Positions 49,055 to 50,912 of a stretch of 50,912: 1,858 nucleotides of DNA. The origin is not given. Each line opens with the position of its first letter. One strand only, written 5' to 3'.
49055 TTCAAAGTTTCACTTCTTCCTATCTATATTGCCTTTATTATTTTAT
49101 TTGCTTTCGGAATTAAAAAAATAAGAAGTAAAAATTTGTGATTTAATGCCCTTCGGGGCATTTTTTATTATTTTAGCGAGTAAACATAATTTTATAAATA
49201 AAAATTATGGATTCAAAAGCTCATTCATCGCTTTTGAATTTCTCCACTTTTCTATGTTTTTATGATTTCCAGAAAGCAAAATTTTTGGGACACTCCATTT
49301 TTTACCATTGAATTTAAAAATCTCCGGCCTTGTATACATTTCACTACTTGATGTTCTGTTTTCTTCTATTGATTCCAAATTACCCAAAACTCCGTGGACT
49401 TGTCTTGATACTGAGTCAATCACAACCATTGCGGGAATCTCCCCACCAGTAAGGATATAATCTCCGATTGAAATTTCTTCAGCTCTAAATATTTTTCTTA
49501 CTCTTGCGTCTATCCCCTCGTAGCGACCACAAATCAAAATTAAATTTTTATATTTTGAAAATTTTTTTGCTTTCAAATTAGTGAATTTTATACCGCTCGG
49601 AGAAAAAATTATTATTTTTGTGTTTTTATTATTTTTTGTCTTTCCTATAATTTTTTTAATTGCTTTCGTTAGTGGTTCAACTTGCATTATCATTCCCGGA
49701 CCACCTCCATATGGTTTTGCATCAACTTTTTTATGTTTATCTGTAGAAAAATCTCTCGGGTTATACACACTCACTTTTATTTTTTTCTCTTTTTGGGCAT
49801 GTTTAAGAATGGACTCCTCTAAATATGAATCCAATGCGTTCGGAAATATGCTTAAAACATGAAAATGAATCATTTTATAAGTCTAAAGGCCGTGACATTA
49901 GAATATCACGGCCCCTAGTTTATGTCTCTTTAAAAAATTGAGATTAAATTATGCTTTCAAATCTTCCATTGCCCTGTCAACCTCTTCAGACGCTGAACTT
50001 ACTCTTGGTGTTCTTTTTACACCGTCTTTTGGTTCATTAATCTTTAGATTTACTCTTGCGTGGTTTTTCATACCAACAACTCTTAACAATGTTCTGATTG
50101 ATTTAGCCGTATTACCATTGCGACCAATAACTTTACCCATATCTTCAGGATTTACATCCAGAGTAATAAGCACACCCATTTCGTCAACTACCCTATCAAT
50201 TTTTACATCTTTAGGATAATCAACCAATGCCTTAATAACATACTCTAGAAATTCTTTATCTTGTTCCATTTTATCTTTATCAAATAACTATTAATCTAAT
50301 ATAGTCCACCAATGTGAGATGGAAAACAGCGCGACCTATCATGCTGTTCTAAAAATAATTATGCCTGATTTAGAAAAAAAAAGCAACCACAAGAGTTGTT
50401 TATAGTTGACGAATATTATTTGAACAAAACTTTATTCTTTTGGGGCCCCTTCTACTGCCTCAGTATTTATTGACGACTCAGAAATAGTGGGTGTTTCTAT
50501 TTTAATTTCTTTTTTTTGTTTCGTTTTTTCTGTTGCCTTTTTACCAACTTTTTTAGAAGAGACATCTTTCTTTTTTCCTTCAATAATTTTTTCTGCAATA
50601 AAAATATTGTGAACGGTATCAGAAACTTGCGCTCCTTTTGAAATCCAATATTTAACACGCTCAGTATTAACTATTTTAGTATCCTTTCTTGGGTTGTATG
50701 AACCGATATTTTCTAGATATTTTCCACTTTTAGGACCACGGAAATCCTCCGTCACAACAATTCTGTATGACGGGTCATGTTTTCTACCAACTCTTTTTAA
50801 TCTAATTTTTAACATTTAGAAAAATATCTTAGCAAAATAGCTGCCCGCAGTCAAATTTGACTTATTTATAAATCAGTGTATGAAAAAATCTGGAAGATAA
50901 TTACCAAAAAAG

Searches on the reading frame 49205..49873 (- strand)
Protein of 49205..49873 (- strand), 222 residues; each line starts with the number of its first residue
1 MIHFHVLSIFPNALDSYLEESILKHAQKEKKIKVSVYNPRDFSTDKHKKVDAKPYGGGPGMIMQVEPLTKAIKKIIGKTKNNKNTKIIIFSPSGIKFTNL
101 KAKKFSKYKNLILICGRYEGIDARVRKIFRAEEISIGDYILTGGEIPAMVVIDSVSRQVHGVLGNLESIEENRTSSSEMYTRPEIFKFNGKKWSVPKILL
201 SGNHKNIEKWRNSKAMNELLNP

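Call 90: search_protein_families(library=pfam, proteins=[window:49205-49873:-], max_evalue=0.001)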
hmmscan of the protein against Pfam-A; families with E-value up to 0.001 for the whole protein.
window:49205-49873:- (222 aa): 1 family
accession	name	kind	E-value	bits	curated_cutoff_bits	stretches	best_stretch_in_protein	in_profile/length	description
PF01746.26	tRNA_m1G_MT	-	1.3e-50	172.3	27.3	1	24-219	2-190/195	tRNA (Guanine-1)-methyltransferase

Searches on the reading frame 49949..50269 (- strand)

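Call 90: search_protein_families(library=pfam, proteins=[window:49949-50269:-], max_evalue=0.001)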
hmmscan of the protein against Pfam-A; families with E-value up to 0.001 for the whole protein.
window:49949-50269:- (106 aa): 2 families
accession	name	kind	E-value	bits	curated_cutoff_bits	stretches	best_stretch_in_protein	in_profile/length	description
PF13083.13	KH_KhpA-B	-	1.1e-21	77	32.1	1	5-77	1-73/73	KhpA/KhpB, KH domain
PF00013.35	KH_1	-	0.00023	21.3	21.5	0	35-60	2-27/66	KH domain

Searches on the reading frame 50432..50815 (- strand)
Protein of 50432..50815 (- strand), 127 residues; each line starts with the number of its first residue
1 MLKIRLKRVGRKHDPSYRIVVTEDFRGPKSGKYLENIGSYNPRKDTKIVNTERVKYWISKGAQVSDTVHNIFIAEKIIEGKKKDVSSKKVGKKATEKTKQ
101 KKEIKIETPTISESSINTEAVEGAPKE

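Call 90: search_protein_families(library=pfam, proteins=[window:50432-50815:-], max_evalue=0.001)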
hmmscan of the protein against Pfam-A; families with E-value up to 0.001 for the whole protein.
window:50432-50815:- (127 aa): 1 family
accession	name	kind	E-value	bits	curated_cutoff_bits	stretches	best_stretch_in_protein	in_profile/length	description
PF00886.24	Ribosomal_S16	-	8.9e-19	67.6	27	1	8-65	1-62/62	Ribosomal protein S16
